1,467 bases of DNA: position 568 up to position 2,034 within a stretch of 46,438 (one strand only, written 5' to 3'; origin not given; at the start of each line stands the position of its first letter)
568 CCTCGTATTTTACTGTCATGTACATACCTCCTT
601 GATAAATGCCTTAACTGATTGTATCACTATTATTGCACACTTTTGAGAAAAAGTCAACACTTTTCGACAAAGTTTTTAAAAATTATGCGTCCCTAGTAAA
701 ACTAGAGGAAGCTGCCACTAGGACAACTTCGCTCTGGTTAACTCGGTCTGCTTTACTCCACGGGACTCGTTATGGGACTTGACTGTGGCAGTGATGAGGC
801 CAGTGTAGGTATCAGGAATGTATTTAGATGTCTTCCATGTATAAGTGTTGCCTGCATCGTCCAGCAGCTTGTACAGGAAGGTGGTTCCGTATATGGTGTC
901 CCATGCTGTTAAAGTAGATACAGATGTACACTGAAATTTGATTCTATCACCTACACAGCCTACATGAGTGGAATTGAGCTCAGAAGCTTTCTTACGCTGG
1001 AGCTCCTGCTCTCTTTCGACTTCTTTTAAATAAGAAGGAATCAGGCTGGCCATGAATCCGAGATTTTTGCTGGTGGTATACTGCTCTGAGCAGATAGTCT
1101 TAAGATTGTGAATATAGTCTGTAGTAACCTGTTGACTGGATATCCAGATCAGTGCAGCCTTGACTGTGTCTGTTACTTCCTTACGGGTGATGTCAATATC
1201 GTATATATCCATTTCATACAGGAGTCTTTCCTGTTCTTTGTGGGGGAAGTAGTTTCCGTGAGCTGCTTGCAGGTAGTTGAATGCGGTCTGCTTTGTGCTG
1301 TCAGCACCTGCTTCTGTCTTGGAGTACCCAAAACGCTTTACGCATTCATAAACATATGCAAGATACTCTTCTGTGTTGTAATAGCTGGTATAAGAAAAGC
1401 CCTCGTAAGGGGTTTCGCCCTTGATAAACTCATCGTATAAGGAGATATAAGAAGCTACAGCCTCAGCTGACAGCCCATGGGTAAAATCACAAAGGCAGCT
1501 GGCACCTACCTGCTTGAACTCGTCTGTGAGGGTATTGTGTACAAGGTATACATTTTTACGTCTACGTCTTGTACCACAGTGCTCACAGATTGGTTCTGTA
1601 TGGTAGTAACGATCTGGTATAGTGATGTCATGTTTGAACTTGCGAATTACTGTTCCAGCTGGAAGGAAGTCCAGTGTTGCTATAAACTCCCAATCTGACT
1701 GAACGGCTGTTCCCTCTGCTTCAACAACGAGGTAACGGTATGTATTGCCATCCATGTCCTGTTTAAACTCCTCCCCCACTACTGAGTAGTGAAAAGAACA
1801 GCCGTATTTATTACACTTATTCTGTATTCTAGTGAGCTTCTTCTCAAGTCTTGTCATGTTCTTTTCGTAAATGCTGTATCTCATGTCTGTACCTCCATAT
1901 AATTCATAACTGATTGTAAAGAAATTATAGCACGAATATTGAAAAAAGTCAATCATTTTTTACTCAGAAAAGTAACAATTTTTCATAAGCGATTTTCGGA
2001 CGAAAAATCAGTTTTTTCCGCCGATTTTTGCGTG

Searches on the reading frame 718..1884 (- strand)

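Call 8: search_protein_families(library=phrogs, proteins=[window:718-1884:-])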
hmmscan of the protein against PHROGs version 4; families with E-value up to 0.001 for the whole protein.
window:718-1884:- (388 aa): 4 families
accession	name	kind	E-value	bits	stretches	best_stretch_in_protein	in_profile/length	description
phrog_2319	-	unknown function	1.2e-71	243.1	1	2-387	5-396/399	-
phrog_27218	-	unknown function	2.7e-12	47.9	1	298-385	100-187/192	-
phrog_30451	-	unknown function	8.4e-09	36.3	1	296-387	179-279/287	-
phrog_3628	-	unknown function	6.9e-08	33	1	290-386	156-254/257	-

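Call 9: search_protein_families(library=pfam, proteins=[window:718-1884:-])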
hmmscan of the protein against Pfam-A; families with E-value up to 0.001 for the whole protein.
window:718-1884:- (388 aa): 0 families
